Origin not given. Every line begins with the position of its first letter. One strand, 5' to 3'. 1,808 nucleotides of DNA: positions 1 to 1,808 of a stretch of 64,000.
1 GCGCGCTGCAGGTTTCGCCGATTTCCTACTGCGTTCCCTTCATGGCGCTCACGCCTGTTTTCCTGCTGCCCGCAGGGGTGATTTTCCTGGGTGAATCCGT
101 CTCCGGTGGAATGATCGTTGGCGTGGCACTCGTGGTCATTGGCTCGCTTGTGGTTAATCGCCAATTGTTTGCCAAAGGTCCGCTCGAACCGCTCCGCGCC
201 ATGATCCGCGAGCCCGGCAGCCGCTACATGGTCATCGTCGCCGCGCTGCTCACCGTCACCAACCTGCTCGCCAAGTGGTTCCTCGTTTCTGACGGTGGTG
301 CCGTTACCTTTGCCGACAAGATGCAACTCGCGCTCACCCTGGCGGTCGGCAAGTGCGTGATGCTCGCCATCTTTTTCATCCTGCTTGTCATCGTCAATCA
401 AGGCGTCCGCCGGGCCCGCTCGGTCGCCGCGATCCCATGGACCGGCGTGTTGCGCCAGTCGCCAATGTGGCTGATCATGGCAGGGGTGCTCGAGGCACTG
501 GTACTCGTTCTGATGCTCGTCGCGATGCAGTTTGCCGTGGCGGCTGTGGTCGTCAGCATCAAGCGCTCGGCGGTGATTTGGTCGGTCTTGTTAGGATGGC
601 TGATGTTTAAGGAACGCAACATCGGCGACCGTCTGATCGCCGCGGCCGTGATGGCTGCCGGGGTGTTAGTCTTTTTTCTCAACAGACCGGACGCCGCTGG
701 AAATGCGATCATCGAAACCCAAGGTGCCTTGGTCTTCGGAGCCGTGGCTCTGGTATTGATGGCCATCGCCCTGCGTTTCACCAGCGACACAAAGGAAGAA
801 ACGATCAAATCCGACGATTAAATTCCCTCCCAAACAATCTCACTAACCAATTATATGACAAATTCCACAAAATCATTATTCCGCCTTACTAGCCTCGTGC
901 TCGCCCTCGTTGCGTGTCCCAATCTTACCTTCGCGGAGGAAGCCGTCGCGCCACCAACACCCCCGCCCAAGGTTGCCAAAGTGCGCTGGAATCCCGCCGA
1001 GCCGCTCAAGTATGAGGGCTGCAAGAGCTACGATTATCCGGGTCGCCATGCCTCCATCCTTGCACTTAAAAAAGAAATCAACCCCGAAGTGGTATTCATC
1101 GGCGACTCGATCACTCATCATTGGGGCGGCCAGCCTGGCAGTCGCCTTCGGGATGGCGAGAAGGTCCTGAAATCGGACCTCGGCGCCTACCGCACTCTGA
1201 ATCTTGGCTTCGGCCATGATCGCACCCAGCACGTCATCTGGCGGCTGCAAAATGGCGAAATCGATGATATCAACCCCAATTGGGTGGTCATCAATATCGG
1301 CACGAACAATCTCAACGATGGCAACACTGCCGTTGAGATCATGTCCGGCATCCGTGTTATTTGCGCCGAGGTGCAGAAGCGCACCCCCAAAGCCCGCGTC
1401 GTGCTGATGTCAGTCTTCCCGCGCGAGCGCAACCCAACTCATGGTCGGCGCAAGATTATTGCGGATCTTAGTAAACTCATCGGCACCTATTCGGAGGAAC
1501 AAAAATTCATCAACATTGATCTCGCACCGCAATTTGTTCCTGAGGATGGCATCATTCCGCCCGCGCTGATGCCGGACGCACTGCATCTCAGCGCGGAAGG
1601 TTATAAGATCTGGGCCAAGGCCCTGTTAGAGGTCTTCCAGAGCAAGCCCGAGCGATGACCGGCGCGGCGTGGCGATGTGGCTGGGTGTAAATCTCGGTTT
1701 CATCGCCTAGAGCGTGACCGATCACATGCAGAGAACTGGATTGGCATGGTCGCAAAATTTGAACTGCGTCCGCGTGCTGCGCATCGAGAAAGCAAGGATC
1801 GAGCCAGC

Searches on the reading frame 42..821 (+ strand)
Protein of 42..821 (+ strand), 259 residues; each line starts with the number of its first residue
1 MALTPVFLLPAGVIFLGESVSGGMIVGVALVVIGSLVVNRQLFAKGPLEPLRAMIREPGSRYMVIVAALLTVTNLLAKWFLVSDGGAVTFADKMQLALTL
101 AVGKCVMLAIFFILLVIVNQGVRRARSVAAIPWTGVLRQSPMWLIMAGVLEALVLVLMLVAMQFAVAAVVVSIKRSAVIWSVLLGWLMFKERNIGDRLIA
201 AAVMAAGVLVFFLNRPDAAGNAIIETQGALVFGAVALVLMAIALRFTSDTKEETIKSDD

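Call 94: search_protein_families(library=pfam, proteins=[window:42-821:+], max_evalue=0.001)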
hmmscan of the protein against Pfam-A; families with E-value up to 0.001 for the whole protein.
window:42-821:+ (259 aa): 1 family
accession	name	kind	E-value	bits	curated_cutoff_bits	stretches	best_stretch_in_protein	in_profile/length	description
PF00892.27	EamA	-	7e-06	26.8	28.2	0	2-39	97-134/135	EamA-like transporter family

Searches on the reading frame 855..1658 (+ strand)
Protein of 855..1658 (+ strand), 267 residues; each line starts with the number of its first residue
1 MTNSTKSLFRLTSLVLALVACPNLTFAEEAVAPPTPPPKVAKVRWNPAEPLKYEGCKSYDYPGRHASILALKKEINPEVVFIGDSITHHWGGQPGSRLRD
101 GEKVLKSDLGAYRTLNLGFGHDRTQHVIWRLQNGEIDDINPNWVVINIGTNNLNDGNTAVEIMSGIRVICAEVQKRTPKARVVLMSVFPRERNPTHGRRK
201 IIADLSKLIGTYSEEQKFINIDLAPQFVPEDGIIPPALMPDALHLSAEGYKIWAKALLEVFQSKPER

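Call 30: find_encoding_contigs(protein=window:855-1658:+, flank=10000, max_places=2)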
Protein window:855-1658:+ (267 aa): no gene with exactly this product is on record in the collection.

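Call 94: search_protein_families(library=pfam, proteins=[window:855-1658:+], max_evalue=0.001)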
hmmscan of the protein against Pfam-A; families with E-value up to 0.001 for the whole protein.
window:855-1658:+ (267 aa): 3 families
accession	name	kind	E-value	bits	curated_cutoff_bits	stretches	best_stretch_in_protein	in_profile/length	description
PF13472.12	Lipase_GDSL_2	-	7.2e-28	98.7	32.9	1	81-252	1-178/178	GDSL-like Lipase/Acylhydrolase family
PF00657.28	Lipase_GDSL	-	7.3e-12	46.3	23.6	1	79-257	1-208/208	GDSL-like Lipase/Acylhydrolase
PF17182.10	OSK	-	0.0009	19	27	0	139-233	70-161/202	OSK domain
